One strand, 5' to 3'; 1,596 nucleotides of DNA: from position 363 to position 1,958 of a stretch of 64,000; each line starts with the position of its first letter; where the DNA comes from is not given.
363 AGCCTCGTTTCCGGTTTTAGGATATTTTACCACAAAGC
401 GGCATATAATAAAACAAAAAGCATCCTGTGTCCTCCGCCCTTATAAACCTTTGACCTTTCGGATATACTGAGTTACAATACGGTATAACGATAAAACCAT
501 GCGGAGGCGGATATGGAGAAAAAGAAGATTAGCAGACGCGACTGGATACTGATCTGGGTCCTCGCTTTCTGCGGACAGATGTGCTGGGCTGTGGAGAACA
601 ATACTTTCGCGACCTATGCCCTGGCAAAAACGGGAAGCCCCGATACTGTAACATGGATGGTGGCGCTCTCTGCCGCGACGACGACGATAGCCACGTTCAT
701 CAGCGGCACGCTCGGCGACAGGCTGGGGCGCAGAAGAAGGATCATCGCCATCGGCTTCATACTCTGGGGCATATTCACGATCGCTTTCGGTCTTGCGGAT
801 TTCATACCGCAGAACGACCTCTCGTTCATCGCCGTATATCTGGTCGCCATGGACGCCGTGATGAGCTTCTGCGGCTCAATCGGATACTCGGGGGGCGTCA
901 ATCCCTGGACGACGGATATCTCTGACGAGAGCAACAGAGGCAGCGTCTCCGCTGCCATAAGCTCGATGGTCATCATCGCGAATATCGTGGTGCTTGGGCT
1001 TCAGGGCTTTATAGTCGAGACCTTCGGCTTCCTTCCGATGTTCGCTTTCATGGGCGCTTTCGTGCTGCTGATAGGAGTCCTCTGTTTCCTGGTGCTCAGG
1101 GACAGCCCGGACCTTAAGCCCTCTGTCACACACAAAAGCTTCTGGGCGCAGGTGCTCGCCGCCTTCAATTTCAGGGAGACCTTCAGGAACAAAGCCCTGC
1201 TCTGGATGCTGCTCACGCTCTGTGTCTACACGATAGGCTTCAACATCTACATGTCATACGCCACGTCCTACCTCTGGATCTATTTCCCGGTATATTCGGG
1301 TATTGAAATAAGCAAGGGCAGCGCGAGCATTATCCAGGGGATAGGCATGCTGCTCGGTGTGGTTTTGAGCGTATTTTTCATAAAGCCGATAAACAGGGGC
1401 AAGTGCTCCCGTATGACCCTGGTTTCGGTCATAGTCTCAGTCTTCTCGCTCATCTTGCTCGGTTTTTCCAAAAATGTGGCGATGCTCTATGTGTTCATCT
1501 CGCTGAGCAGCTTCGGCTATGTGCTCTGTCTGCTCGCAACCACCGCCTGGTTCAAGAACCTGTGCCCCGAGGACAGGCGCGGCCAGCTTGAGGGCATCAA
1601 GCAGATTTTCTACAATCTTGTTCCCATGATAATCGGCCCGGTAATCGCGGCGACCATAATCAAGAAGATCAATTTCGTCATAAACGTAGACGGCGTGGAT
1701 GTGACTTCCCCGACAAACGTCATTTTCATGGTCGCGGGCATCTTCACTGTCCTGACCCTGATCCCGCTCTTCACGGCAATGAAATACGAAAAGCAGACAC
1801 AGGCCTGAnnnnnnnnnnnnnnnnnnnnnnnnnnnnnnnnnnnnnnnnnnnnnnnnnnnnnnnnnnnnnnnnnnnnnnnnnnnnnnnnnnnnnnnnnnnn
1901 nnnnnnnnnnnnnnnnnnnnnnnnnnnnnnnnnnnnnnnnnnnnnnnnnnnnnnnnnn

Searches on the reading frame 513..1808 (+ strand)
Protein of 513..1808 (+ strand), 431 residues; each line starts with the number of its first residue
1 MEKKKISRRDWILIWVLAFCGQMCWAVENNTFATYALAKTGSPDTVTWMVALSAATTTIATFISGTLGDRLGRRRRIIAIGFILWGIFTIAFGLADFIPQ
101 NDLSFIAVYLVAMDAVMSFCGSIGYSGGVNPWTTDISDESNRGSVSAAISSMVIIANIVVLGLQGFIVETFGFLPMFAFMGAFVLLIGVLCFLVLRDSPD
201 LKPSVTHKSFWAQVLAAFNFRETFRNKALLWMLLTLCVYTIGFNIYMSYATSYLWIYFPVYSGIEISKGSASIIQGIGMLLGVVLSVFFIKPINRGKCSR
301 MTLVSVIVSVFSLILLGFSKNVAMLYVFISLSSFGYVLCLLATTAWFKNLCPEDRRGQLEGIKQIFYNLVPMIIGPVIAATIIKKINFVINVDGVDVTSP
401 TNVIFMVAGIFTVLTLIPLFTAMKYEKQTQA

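Call 33: find_encoding_contigs(protein=window:513-1808:+, flank=3000, max_places=10)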
Protein window:513-1808:+ (431 aa): 12 contigs read that carry it; 10 places shown.
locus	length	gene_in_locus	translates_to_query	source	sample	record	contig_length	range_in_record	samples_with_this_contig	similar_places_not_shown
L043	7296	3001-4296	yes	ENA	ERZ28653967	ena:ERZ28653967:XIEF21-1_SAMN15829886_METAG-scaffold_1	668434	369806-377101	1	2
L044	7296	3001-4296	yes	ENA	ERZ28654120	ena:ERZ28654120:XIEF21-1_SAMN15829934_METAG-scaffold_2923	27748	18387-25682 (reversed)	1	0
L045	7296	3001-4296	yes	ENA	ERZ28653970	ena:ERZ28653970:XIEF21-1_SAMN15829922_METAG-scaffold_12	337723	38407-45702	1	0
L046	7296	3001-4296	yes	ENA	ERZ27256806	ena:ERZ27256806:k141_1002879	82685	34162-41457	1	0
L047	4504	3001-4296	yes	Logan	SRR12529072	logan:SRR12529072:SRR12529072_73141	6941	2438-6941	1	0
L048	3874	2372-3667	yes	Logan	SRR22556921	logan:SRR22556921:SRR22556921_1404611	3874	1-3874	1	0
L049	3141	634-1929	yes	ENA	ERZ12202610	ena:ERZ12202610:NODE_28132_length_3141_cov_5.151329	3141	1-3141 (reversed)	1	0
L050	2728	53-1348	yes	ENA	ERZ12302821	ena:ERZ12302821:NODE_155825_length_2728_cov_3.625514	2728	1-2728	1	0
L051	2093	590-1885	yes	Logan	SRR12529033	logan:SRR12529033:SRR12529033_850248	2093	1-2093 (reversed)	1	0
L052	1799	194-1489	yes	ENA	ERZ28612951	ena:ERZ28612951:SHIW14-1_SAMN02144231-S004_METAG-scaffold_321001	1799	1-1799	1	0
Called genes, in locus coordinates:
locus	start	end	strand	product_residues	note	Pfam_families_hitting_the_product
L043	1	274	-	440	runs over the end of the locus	PF03313:SDH_alpha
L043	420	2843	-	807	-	PF13802:Gal_mutarotas_2, PF01055:Glyco_hydro_31_2nd, PF21365:Glyco_hydro_31_3rd, PF17137:DUF5110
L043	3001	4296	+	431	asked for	PF00083:Sugar_tr, PF07690:MFS_1, PF12832:MFS_1_like (weak), PF07690:MFS_1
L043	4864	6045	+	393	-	PF01553:Acyltransferase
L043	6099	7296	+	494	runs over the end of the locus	PF08903:DUF1846, PF20921:DUF1846_C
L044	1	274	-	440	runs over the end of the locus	PF03313:SDH_alpha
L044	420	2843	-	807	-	PF13802:Gal_mutarotas_2, PF01055:Glyco_hydro_31_2nd, PF21365:Glyco_hydro_31_3rd, PF17137:DUF5110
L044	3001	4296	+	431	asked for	PF00083:Sugar_tr, PF07690:MFS_1, PF12832:MFS_1_like (weak), PF07690:MFS_1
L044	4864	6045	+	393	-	PF01553:Acyltransferase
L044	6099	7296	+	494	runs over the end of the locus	PF08903:DUF1846, PF20921:DUF1846_C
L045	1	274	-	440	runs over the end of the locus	PF03313:SDH_alpha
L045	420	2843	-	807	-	PF13802:Gal_mutarotas_2, PF01055:Glyco_hydro_31_2nd, PF21365:Glyco_hydro_31_3rd, PF17137:DUF5110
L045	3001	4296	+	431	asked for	PF00083:Sugar_tr, PF07690:MFS_1, PF12832:MFS_1_like (weak), PF07690:MFS_1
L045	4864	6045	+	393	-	PF01553:Acyltransferase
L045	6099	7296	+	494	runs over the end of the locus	PF08903:DUF1846, PF20921:DUF1846_C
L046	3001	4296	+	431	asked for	PF00083:Sugar_tr, PF07690:MFS_1, PF12832:MFS_1_like (weak), PF07690:MFS_1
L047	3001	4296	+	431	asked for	PF00083:Sugar_tr, PF07690:MFS_1, PF12832:MFS_1_like (weak), PF07690:MFS_1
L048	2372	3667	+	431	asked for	PF00083:Sugar_tr, PF07690:MFS_1, PF12832:MFS_1_like (weak), PF07690:MFS_1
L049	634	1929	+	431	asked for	PF00083:Sugar_tr, PF07690:MFS_1, PF12832:MFS_1_like (weak), PF07690:MFS_1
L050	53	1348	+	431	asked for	PF00083:Sugar_tr, PF07690:MFS_1, PF12832:MFS_1_like (weak), PF07690:MFS_1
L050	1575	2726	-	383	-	?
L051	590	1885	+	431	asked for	PF00083:Sugar_tr, PF07690:MFS_1, PF12832:MFS_1_like (weak), PF07690:MFS_1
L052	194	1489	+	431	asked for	PF00083:Sugar_tr, PF07690:MFS_1, PF12832:MFS_1_like (weak), PF07690:MFS_1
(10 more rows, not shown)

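Call 39: search_protein_families(library=pfam, proteins=[L050:1575-2585:-], max_evalue=0.01)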
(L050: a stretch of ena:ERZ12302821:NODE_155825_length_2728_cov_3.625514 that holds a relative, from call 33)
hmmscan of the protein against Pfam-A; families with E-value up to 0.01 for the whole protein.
L050:1575-2585:- (336 aa): 4 families
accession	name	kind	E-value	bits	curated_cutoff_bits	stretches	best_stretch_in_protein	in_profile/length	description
PF13481.12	AAA_25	-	1.4e-25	90.5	27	1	16-172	21-194/195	AAA domain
PF13401.12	AAA_22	-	0.0019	18.9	27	1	28-166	6-122/130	AAA domain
PF03796.21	DnaB_C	-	0.0028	17.5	27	0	25-130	17-109/255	DnaB-like helicase C terminal domain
PF13479.12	AAA_24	-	0.0042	17.4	27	1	30-144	5-86/195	AAA domain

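Call 40: search_protein_families(library=phrogs, proteins=[L050:1575-2585:-], max_evalue=0.001)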
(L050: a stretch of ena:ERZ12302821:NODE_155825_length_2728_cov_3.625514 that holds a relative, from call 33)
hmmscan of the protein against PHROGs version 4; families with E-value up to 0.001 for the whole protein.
L050:1575-2585:- (336 aa): 14 families
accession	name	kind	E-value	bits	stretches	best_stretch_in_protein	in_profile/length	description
phrog_239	-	DNA, RNA and nucleotide metabolism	1.3e-18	68.4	1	22-203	353-560/801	DNA primase/helicase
phrog_3123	-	unknown function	5.5e-18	65.8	1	22-203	335-543/583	-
phrog_6357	-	unknown function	1.2e-14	55.4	1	30-230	34-223/321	-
phrog_906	-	DNA, RNA and nucleotide metabolism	1.4e-12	48.2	1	9-213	510-711/872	DNA polymerase/primase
phrog_1284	-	unknown function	4.3e-12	47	1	21-175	28-191/306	-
phrog_19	-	DNA, RNA and nucleotide metabolism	1.8e-10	41.4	1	29-236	355-583/621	DnaB-like replicative helicase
phrog_2597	-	DNA, RNA and nucleotide metabolism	4.8e-10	39.6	1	5-183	344-531/747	DNA primase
phrog_243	-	DNA, RNA and nucleotide metabolism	8.1e-10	39.1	1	122-178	142-200/273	DnaB-like replicative helicase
phrog_2850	-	unknown function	1e-09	38.8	1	32-201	163-336/465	-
phrog_5482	-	unknown function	1.3e-07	31.7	1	100-201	138-251/341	-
phrog_6012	-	DNA, RNA and nucleotide metabolism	7.4e-07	29.7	1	29-175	150-300/447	DNA helicase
phrog_6891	-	other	6e-06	27.1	1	21-175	36-168/310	ATPase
phrog_13004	-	unknown function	4.6e-05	23.4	1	25-188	130-312/363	-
phrog_25693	-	unknown function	0.00063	19.5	0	32-186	55-228/405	-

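Call 42: find_homologous_proteins(query=L050:1575-2585:-, max_evalue=1e-10)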
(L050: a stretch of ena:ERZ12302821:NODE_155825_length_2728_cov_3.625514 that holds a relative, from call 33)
Query L050:1575-2585:- (336 aa): 7994 proteins with E <= 1e-10 among 8000 candidates; the best 120 are listed.
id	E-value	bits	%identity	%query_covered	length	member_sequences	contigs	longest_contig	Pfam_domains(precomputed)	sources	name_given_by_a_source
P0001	5.2e-213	724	96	100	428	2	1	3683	PF13481.13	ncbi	-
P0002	9.7e-205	697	94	100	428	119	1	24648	PF13481.13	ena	-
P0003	1.4e-199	680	93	100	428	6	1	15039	PF13481.13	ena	-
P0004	1.6e-160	552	77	94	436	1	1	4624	PF13481.13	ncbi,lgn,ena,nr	ncbi:MAG: AAA family ATPase [Oscillospiraceae bacterium]|nr:AAA family ATPase [Oscillospiraceae bact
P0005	1.2e-134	467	100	63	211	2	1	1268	-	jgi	jgi:hypothetical protein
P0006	1.6e-106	374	-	-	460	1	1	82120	PF13481.13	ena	-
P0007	4.9e-103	363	-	-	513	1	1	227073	PF13173.13,PF03796.22,PF13481.13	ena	-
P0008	1.2e-99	352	74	70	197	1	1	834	PF13481.13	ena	-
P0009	6.7e-92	326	49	94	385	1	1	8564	PF13481.13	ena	-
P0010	4.1e-91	324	48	95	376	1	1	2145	PF13481.13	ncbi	-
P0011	2.4e-90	321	49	93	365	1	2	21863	PF13481.13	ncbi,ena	-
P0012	6.5e-90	320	49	95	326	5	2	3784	PF13401.13,PF13481.13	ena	-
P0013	8.9e-90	319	49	95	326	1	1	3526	PF13401.13,PF13481.13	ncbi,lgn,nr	ncbi:MAG: AAA family ATPase [Oscillospiraceae bacterium]|nr:AAA family ATPase [Oscillospiraceae bact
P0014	1.3e-89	319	49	93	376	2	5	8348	PF13481.13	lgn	-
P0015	1.7e-89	318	49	95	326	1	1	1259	PF13481.13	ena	-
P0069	4.6e-87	310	50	94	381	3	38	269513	PF13481.13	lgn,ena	-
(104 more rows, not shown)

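Call 43: find_encoding_contigs(protein=P0002, flank=10000, max_places=2)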
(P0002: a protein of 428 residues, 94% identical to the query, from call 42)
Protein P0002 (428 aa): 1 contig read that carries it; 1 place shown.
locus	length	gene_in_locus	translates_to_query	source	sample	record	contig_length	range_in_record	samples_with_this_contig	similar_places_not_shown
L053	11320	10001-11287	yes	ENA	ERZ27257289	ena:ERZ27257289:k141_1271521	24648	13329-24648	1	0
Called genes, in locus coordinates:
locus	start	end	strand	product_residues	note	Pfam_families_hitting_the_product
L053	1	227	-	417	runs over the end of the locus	-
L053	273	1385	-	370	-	PF03462:PCRF, PF00472:RF-1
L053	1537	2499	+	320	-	PF13793:Pribosyltran_N, PF00156:Pribosyltran, PF14572:Pribosyl_synth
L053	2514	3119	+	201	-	PF01195:Pept_tRNA_hydro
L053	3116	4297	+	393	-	PF00483:NTP_transferase, PF07959:Fucose_pyrophosphorylase (faint), PF12804:NTP_transf_3 (weak), PF24894:Hexapep_GlmU, PF25084:LbH_EIF2B, PF25087:GMPPB_C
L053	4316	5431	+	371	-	PF00483:NTP_transferase, PF24894:Hexapep_GlmU, PF25084:LbH_EIF2B (weak)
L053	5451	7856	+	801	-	PF00343:Phosphorylase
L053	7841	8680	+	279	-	PF00294:PfkB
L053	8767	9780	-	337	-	PF13280:WYL, PF25583:WCX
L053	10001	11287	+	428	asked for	PF13481:AAA_25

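Call 44: find_encoding_contigs(protein=P0003, flank=10000, max_places=2)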
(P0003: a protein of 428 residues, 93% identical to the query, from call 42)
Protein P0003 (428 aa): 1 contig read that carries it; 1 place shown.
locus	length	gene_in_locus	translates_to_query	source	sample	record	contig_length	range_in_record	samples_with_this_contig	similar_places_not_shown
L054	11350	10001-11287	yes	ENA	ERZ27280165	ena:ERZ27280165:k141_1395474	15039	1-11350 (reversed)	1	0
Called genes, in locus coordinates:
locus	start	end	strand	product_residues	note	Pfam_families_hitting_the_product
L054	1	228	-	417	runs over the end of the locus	-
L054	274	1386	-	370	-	PF03462:PCRF, PF00472:RF-1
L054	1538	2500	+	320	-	PF13793:Pribosyltran_N, PF00156:Pribosyltran, PF14572:Pribosyl_synth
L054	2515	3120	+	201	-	PF01195:Pept_tRNA_hydro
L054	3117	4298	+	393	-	PF00483:NTP_transferase, PF07959:Fucose_pyrophosphorylase (faint), PF12804:NTP_transf_3 (weak), PF24894:Hexapep_GlmU, PF25084:LbH_EIF2B, PF25087:GMPPB_C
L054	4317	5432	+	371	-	PF00483:NTP_transferase, PF24894:Hexapep_GlmU, PF25084:LbH_EIF2B (weak)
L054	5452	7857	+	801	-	PF00343:Phosphorylase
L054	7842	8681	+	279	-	PF00294:PfkB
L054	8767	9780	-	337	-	PF13280:WYL, PF25583:WCX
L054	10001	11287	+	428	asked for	PF13481:AAA_25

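Call 46: find_encoding_contigs(protein=P0006, flank=10000, max_places=2)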
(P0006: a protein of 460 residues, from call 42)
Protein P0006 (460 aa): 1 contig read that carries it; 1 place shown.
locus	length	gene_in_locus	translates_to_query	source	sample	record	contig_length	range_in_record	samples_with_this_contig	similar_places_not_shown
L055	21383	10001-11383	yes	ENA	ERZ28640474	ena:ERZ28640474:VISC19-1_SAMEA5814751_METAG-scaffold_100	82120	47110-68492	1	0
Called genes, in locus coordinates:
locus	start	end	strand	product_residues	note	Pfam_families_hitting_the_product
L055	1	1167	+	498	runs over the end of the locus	PF00089:Trypsin, PF13365:Trypsin_2, PF00595:PDZ (faint), PF13180:PDZ_2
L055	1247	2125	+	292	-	PF02588:YitT_membrane, PF10035:DUF2179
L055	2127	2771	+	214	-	PF00702:Hydrolase, PF12710:HAD (weak), PF13419:HAD_2, PF13242:Hydrolase_like (weak)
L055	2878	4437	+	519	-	PF14845:Glycohydro_20b2 (weak), PF02838:Glyco_hydro_20b, PF00728:Glyco_hydro_20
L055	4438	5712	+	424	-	PF04389:Peptidase_M28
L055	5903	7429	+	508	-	PF00117:GATase, PF07722:Peptidase_C26 (weak), PF02540:NAD_synthase (weak), PF00958:GMP_synt_C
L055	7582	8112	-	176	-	-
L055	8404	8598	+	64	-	-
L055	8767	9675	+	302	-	PF14659:Phage_int_SAM_3, PF00589:Phage_integrase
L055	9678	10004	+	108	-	PF21983:NikA-like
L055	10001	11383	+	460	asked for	PF13481:AAA_25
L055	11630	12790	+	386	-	PF01076:Mob_Pre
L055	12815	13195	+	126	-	PF14198:TnpV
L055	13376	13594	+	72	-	PF13443:HTH_26, PF01381:HTH_3 (weak)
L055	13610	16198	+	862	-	PF00145:DNA_methylase, PF05175:MTS (faint), PF02384:N6_Mtase (weak), PF07669:Eco57I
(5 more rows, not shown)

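Call 47: find_encoding_contigs(protein=P0007, flank=10000, max_places=2)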
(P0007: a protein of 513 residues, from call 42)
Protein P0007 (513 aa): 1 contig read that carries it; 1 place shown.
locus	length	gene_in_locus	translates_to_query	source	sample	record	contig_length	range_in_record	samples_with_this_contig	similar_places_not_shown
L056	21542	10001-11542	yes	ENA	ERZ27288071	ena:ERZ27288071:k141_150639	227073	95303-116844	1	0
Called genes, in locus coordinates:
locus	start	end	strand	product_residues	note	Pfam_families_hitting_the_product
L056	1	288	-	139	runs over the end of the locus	-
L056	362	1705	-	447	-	PF22039:HUTI_composite_bact (weak), PF07969:Amidohydro_3 (faint), PF01979:Amidohydro_1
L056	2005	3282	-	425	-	PF08245:Mur_ligase_M, PF02875:Mur_ligase_C, PF27239:FOL3_C (weak)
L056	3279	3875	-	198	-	PF07694:5TM-5TMR_LYT (weak), PF07155:ECF-ribofla_trS, PF09515:Thia_YuaJ (weak), PF12822:ECF_trnsprt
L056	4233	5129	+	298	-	PF00126:HTH_1, PF03466:LysR_substrate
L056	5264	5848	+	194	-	PF00156:Pribosyltran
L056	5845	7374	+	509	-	PF00117:GATase, PF07722:Peptidase_C26, PF02540:NAD_synthase (faint), PF03054:tRNA_Me_trans (faint), PF00958:GMP_synt_C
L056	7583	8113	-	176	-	PF13560:HTH_31 (weak), PF01381:HTH_3 (weak)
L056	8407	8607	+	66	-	-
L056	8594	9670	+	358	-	PF14657:Arm-DNA-bind_4, PF14659:Phage_int_SAM_3, PF00589:Phage_integrase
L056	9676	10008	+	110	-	PF21983:NikA-like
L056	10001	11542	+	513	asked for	PF03796:DnaB_C (faint), PF13481:AAA_25, PF13173:AAA_14 (faint), PF13481:AAA_25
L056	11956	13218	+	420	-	PF01076:Mob_Pre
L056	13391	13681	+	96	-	-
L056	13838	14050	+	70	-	PF13443:HTH_26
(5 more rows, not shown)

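Call 55: find_encoding_contigs(protein=P0004, flank=10000, max_places=3)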
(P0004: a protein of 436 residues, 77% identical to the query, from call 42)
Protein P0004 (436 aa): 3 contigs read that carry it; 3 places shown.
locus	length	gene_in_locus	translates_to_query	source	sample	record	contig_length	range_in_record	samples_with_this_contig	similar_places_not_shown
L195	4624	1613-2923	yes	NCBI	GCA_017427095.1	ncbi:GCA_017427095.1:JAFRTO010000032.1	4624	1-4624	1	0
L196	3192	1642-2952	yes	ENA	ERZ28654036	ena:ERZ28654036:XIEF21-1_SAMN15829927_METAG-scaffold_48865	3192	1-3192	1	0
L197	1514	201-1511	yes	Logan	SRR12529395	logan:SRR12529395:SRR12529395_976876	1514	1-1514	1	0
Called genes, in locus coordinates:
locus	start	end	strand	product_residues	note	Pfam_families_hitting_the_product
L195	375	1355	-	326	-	PF13280:WYL (weak), PF25583:WCX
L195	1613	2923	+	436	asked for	PF13481:AAA_25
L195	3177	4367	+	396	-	PF09587:PGA_cap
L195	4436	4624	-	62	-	?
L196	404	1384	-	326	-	PF13280:WYL (weak), PF25583:WCX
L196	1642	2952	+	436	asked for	PF13481:AAA_25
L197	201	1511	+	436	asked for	PF13481:AAA_25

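Call 56: find_encoding_contigs(protein=P0001, flank=10000, max_places=3)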
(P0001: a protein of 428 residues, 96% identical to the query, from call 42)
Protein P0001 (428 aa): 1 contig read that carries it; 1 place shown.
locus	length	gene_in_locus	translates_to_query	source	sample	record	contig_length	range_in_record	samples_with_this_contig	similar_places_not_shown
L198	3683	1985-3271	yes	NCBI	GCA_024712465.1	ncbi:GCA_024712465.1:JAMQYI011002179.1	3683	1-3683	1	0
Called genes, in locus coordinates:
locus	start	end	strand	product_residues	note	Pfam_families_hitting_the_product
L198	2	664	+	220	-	?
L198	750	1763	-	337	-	PF13280:WYL, PF25583:WCX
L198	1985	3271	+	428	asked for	PF13481:AAA_25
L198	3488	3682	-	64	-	?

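Call 59: find_encoding_contigs(protein=P0069, flank=6000, max_places=8)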
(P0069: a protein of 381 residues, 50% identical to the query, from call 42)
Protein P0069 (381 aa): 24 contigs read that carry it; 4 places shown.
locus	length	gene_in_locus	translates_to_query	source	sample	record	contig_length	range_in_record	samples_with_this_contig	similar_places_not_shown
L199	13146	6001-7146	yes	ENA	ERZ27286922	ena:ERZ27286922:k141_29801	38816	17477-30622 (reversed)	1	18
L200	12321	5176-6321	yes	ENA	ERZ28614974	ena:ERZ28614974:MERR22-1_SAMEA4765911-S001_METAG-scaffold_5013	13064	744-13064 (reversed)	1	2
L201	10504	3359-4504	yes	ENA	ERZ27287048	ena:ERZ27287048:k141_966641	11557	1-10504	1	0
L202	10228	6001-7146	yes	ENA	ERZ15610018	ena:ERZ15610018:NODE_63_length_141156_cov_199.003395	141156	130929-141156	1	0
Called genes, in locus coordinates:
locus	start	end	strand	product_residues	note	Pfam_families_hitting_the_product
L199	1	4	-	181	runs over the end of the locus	-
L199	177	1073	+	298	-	PF00126:HTH_1, PF03466:LysR_substrate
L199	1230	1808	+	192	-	PF00156:Pribosyltran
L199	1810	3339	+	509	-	PF00117:GATase, PF07722:Peptidase_C26, PF02540:NAD_synthase (faint), PF03054:tRNA_Me_trans (faint), PF00958:GMP_synt_C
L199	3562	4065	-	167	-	PF12844:HTH_19 (weak), PF01381:HTH_3 (weak)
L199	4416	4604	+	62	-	-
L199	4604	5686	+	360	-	PF14657:Arm-DNA-bind_4, PF14659:Phage_int_SAM_3, PF00589:Phage_integrase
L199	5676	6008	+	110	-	PF21983:NikA-like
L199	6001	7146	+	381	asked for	PF13481:AAA_25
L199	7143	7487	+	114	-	-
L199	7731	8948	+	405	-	PF01076:Mob_Pre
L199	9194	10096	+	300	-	PF01381:HTH_3, PF12844:HTH_19, PF13560:HTH_31 (weak)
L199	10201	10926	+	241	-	PF00376:MerR, PF13411:MerR_1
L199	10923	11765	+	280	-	PF10086:YhfC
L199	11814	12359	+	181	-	-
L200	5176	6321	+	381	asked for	PF13481:AAA_25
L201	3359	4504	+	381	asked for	PF13481:AAA_25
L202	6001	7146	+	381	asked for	PF13481:AAA_25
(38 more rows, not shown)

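Call 62: find_related_loci(query=A1, collection=viral_contigs, flank=2500)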
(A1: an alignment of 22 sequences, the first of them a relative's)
Query A1 (428 aa) in viral_contigs; peptide patterns used: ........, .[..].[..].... (x = any residue, [..] = any of these).
328 stretches matched a pattern; 274 encode a relative of the query (tblastn E <= 1e-3); the best 80 are kept; 80 distinct loci.
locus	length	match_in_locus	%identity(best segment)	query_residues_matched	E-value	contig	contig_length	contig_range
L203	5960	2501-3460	47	91-408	2e-93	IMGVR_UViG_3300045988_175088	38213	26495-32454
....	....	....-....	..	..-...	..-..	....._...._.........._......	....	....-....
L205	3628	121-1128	45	74-407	4e-92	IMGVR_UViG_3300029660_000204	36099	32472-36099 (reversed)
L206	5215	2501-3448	48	96-409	1e-90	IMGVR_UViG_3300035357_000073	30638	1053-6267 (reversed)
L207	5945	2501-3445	45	93-405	3e-90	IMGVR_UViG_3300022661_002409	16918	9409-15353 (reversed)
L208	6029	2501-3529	44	63-405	2e-90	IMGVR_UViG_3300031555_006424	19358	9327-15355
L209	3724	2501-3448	47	96-409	5e-90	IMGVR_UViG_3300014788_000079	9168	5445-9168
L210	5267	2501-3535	43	74-416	8e-90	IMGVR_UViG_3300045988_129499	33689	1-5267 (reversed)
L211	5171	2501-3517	45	73-409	1e-89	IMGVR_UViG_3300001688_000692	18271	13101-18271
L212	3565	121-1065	46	93-405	2e-89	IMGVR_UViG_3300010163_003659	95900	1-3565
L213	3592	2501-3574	44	58-409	4e-89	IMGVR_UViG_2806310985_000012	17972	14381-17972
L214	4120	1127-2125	41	78-408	1e-87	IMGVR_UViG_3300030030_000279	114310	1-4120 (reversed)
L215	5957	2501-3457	46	93-409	3e-90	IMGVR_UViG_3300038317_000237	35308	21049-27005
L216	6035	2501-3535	42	74-416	2e-86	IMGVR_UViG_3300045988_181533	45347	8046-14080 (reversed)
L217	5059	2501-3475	44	88-409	2e-86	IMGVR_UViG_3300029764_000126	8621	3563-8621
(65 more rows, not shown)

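Call 70: search_protein_families(library=ncbifam, proteins=[P0002, L053:8767-9780:-, P0069, P0007], max_evalue=0.001)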
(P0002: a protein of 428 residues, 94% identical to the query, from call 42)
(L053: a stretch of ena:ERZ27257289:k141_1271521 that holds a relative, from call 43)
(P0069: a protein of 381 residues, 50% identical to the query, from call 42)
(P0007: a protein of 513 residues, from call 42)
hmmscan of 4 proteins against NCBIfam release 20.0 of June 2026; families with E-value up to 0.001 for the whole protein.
P0002 (428 aa): 1 family
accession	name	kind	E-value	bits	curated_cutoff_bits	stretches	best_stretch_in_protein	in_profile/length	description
TIGR00416.1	sms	equivalog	0.00062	18.6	403.05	1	105-263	79-224/454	DNA repair protein RadA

L053:8767-9780:- (337 aa): 0 families

P0069 (381 aa): 0 families

P0007 (513 aa): 3 families
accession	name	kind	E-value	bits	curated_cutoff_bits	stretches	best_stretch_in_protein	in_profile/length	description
TIGR00416.1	sms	equivalog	5.7e-07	28.6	403.05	1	208-363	85-225/454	DNA repair protein RadA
TIGR03600.1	phage_DnaB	exception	2.6e-05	23.4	498.65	0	205-245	183-225/421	phage replicative helicase, DnaB family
TIGR00665.1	DnaB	equivalog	9e-05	21.5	385.25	0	161-284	145-255/435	replicative DNA helicase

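Call 71: search_protein_families(library=padloc, proteins=[P0002, L053:8767-9780:-], max_evalue=0.001)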
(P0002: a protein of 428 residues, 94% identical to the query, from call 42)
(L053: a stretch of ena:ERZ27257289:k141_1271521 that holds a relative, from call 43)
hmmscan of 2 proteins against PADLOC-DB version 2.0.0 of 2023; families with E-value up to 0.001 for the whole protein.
P0002 (428 aa): 1 family
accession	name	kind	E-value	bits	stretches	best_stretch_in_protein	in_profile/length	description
PDLC02667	DndD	-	9.6e-05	19.3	1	242-396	328-483/657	DndD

L053:8767-9780:- (337 aa): 2 families
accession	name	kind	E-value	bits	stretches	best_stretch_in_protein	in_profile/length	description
PDLC01652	WYL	-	3.4e-25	87.2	1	140-328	16-161/162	"CAS-I,CAS-II,CAS-III,CAS-IV,CAS-V,CAS-VI; associated_signaling"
PDLC01457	WYL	-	4.2e-11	40.9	1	41-314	29-226/229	"CAS-I,CAS-II,CAS-III,CAS-IV,CAS-V,CAS-VI; associated_signaling"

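Call 74: predict_structure(alignment_id=A1)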
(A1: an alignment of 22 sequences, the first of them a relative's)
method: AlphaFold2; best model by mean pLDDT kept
length: 428 residues; sequences in the alignment: 22
mean_pLDDT: 69.1   pTM: 0.54
mean pLDDT of the five models: 69.1, 69.1, 69.0, 67.5, 67.1
residues with pLDDT >= 90: 77; 70-90: 167; 50-70: 55; < 50: 129
segments of 3 or more residues with pLDDT < 50: 1-44, 46-71, 73-107, 413-428
pLDDT, mean of each block of 10 residues (from residue 1): 30 30 31 43 46 32 42 49 43 44 51 87 84 91 94 92 83 88 87 59 83 92 61 61 83 86 57 54 83 83 74 89 87 66 90 90 89 87 85 87 85 49 39
secondary structure, 60 per line:
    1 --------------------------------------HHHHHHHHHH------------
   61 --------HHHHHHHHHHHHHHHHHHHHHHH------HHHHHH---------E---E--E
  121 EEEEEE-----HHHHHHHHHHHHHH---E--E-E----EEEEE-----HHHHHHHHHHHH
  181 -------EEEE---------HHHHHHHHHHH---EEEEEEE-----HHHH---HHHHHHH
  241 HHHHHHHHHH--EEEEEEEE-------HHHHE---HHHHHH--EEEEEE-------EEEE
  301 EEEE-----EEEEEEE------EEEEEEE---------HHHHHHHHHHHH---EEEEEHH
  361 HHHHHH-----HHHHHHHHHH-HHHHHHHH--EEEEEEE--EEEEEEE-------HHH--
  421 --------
elements in order: H39-48 H69-91 H98-103 E120-126 H132-145 E159-163 H169-180 E188-191 H201-211 E215-221 H227-230 H234-250 E253-260 H268-271 H276-281 E284-289 E297-304 E310-316 E323-329 H339-350 E354-358 H359-366 H372-381 H383-390 E393-399 E402-408
